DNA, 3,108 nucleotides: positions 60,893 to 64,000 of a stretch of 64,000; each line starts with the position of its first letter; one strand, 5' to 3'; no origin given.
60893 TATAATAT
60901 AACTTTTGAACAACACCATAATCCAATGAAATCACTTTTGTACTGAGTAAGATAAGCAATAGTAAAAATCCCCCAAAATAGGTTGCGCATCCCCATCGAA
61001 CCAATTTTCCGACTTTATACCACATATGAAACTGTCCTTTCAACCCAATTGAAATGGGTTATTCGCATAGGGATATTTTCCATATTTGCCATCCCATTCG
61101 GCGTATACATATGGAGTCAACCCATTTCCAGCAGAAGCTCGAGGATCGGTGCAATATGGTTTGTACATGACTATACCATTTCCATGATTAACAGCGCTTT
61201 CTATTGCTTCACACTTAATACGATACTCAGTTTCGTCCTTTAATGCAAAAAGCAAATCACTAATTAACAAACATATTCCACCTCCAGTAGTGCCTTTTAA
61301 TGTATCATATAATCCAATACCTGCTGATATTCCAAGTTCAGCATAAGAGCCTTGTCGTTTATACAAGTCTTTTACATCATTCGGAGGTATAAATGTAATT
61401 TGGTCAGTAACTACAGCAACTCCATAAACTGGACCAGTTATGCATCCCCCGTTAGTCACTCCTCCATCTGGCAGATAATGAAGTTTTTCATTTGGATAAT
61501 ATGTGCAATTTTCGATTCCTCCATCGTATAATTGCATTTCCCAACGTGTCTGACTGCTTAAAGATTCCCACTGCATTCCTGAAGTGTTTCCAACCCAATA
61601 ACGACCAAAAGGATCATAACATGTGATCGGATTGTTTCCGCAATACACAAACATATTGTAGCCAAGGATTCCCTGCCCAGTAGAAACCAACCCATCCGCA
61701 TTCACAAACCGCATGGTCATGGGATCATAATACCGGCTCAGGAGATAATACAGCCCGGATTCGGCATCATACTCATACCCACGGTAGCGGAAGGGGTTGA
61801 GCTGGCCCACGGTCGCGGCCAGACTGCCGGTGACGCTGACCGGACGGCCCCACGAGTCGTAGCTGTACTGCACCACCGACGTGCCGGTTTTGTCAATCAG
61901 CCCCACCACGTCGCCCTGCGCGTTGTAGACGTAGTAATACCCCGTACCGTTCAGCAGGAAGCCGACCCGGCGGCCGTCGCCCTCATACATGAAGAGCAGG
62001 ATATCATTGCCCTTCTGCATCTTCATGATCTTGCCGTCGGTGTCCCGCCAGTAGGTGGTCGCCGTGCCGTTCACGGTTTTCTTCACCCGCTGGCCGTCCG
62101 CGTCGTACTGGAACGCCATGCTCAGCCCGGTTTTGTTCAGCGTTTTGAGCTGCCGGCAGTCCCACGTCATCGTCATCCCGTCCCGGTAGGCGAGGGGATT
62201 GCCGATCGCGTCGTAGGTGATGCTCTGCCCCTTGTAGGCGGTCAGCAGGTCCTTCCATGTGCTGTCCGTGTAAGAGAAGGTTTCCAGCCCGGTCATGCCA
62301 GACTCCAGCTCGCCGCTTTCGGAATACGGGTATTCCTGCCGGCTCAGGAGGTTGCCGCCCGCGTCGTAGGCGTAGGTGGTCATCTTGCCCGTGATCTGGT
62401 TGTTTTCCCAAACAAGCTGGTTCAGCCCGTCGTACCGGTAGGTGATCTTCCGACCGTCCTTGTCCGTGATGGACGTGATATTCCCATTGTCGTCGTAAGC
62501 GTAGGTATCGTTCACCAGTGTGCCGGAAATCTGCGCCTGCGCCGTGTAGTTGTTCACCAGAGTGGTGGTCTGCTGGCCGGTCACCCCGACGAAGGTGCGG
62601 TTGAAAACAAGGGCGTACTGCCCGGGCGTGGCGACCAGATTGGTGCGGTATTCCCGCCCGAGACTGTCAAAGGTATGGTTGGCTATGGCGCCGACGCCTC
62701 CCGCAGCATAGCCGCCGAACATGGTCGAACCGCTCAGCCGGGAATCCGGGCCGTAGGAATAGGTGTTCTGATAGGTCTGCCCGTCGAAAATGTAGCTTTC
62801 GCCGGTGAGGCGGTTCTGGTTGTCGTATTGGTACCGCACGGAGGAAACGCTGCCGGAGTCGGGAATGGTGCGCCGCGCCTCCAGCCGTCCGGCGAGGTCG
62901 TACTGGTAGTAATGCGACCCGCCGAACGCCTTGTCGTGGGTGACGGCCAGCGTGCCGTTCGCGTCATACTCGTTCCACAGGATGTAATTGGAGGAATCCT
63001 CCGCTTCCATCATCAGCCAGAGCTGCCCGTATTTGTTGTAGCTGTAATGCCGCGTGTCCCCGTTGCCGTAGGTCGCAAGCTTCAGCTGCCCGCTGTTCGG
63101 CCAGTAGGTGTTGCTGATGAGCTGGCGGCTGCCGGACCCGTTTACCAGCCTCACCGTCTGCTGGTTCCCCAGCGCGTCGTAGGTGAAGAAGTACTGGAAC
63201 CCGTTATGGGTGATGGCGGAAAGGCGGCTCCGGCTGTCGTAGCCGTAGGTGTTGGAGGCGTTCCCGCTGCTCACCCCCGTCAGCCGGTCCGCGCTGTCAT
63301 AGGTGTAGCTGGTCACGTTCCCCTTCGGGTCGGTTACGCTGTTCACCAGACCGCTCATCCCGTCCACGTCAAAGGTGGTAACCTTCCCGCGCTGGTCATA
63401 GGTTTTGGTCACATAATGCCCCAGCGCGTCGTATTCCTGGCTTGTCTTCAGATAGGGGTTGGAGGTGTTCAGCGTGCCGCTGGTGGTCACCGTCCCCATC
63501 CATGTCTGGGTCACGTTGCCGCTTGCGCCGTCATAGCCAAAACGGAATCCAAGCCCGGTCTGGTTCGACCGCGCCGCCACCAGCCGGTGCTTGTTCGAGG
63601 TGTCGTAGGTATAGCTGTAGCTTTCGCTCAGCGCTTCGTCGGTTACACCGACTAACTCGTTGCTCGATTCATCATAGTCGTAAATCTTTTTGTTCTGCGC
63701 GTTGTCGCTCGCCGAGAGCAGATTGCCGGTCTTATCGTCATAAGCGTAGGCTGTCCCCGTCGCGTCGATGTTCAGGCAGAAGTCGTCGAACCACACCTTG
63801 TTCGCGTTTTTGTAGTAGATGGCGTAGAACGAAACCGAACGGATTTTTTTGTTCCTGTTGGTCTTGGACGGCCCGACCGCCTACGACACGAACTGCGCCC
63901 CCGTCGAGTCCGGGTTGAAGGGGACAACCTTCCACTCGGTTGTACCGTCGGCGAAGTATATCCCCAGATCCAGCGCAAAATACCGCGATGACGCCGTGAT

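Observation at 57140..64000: Rhs polymorphic-toxin array: main gene, two toxin/immunity modules and three near-identical core repeats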

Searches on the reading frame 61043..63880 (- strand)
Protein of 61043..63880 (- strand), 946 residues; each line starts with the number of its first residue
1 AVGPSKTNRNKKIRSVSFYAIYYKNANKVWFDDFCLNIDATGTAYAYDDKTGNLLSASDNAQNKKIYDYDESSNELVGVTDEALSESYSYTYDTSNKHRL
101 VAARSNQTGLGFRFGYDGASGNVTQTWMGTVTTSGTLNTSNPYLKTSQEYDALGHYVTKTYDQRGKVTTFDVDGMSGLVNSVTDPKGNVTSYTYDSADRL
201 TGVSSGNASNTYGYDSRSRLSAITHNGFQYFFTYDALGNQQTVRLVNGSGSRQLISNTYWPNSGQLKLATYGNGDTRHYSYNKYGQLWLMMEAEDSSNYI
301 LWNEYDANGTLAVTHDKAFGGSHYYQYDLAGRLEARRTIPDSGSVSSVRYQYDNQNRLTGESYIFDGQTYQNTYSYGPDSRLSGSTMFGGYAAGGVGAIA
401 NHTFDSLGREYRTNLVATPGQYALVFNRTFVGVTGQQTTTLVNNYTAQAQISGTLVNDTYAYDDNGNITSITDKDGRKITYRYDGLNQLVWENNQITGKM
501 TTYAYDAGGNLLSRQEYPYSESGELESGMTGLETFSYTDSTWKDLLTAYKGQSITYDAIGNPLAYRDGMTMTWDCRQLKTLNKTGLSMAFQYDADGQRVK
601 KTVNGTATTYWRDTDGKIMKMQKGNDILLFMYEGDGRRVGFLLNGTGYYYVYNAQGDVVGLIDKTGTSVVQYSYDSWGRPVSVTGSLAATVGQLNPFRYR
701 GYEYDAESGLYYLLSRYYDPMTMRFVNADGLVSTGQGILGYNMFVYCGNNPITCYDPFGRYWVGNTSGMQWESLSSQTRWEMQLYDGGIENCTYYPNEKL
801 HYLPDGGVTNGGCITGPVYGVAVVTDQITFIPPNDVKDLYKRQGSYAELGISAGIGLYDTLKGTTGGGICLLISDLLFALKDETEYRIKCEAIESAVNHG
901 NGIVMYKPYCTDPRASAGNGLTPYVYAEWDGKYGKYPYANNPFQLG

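Call 8: search_protein_families(library=pfam, proteins=[window:61043-63880:-], max_evalue=0.1)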
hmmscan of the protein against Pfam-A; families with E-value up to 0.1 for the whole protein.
window:61043-63880:- (946 aa): 1 family
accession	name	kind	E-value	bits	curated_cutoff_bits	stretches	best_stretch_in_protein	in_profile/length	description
PF05593.20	RHS_repeat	-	1.7e-33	114.7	22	4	462-490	1-29/38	RHS Repeat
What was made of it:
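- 61040..63880 (-): Main rhs frame after the nonsense codon: YD-repeat shell, TIGR03696 core, tip CT1, TGA stop. RHS_repeat E 1.7e-33 (call 8).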

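Call 9: search_protein_families(library=ncbifam, proteins=[window:61043-63880:-], max_evalue=0.1)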
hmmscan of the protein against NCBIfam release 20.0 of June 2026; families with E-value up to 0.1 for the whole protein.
window:61043-63880:- (946 aa): 3 families
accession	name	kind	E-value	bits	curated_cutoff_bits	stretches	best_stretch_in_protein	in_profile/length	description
NF041261.1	RHS_core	equivalog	6.6e-27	93.8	2000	3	51-352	327-627/1261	RHS element core protein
TIGR03696.1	Rhs_assc_core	domain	6.8e-19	68.2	32.5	1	674-759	1-75/76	RHS repeat-associated core domain-containing protein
TIGR01643.1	YD_repeat_2x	repeat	4.2e-18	65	15.8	3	462-490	1-29/42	YD repeat-containing protein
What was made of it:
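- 61040..63880 (-): TIGR03696 68.2 bits against a cut-off of 32.5 (call 9).
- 61601..61694 (-): Diverged end of the core with the demarcation motif (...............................). Lies inside the TIGR03696 match, residues 674-759 (call 9).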

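Call 17: find_related_loci(query=window:61043-63880:-, collection=genome_contigs, flank=10000)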
Query window:61043-63880:- (946 aa) in genome_contigs; peptide patterns used: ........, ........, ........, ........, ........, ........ (x = any residue, [..] = any of these).
26 stretches matched a pattern; 14 encode a relative of the query (tblastn E <= 1e-3); 14 distinct loci.
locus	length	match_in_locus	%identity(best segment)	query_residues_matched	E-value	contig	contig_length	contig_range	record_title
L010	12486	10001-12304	32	2-760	3e-74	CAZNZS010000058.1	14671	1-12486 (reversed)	MAG TPA_asm: uncultured Acutalibacter sp. isolate SRP287540_co1_229 genome assembly, contig: NODE_4363_length_14671_cov_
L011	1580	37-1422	37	155-784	1e-78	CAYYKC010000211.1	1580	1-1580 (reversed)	MAG TPA_asm: uncultured Akkermansia sp. isolate SRP315200_co1_553 genome assembly, contig: NODE_212842_length_1580_cov_1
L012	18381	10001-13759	34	161-762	1e-69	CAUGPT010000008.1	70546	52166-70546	MAG TPA_asm: uncultured Eubacteriales bacterium isolate SRR16279955_bin.51_MetaWRAP_v1.3_MAG genome assembly, contig: ER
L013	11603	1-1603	76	242-942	2e-54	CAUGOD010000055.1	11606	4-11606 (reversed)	MAG TPA_asm: uncultured Oscillospiraceae bacterium isolate SRR16279974_bin.58_MetaWRAP_v1.3_MAG genome assembly, contig:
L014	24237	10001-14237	39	463-761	1e-53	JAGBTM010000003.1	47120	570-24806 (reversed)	MAG: Clostridia bacterium isolate RGIG9432 Yak_Cecum-2__c106467, whole genome shotgun sequence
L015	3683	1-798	40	506-759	2e-49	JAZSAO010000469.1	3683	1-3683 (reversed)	MAG: Faecousia sp. isolate T1900044934_TS20190400.MAGScoT_cleanbin_000042 SGB_3436_k141_2272248, whole genome shotgun se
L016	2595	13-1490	53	616-762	4e-41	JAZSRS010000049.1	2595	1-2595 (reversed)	MAG: Faecousia sp. isolate T1900044536_TS20190002.MAGScoT_cleanbin_000028 SGB_17_k141_1714548, whole genome shotgun sequ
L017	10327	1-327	68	651-759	1e-40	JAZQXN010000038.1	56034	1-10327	MAG: Lachnospiraceae bacterium isolate T1900045161_TC20190155.MAGScoT_cleanbin_000112 SGB_5078_k141_1104890, whole genom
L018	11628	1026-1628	41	571-762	2e-36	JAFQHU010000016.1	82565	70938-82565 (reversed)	MAG: Clostridia bacterium isolate RGIG1832 Goat_Cecum-5__c1514, whole genome shotgun sequence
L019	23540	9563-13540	38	43-762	3e-94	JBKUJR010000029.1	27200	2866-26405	MAG: Clostridia bacterium isolate 29-1_92 NODE_1102_length_27200_cov_9.418383, whole genome shotgun sequence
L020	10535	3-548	45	630-805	2e-36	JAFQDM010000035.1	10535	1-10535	MAG: Ruminococcus sp. isolate RGIG1720 Goat_Cecum-2__c822185, whole genome shotgun sequence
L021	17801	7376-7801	51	636-762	2e-33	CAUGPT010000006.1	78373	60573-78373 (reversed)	MAG TPA_asm: uncultured Eubacteriales bacterium isolate SRR16279955_bin.51_MetaWRAP_v1.3_MAG genome assembly, contig: ER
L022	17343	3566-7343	27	133-763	6e-35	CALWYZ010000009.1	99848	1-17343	MAG: uncultured Clostridia bacterium isolate BRZ_KQ__bin77 genome assembly, contig: BRZ_KQ__NODE_411_length_99848_cov_17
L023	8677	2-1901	32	462-763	2e-16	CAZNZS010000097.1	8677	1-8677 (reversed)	MAG TPA_asm: uncultured Acutalibacter sp. isolate SRP287540_co1_229 genome assembly, contig: NODE_9007_length_8677_cov_1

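Call 23: search_protein_families(library=pfam, proteins=[L019:5312-12007:+, L019:11997-12395:+, L019:12776-14074:+, L019:14079-14567:+, L013:100-780:+, L013:771-1208:+], max_evalue=0.01)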
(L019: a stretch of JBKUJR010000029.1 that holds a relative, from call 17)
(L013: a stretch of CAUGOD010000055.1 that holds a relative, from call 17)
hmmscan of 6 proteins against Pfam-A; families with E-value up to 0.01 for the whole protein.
L019:5312-12007:+ (2232 aa): 3 families
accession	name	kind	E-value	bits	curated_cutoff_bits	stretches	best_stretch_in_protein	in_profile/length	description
PF05593.20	RHS_repeat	-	3.7e-31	107.3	22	1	1453-1481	7-34/38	RHS Repeat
PF14200.12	RicinB_lectin_2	-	1.3e-07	32.6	25.6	2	1260-1335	12-83/89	Ricin-type beta-trefoil lectin domain-like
PF00688.24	TGFb_propeptide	-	0.0095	16.1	25.8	0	365-466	116-212/242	TGF-beta propeptide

L019:11997-12395:+ (133 aa): 2 families
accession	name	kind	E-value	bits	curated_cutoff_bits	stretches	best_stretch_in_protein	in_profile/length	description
PF16804.11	DUF5071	-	1.6e-10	41.7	27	1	58-101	12-55/119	Domain of unknown function (DUF5071)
PF04793.17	Herpes_BBRF1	-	0.0074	15.8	25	1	36-116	61-134/286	BRRF1-like protein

L019:12776-14074:+ (433 aa): 1 family
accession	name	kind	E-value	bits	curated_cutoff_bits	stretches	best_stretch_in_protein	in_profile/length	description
PF05593.20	RHS_repeat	-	0.00017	22.3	22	0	149-181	4-35/38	RHS Repeat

L019:14079-14567:+ (163 aa): 0 families

L013:100-780:+ (227 aa): 0 families

L013:771-1208:+ (146 aa): 0 families
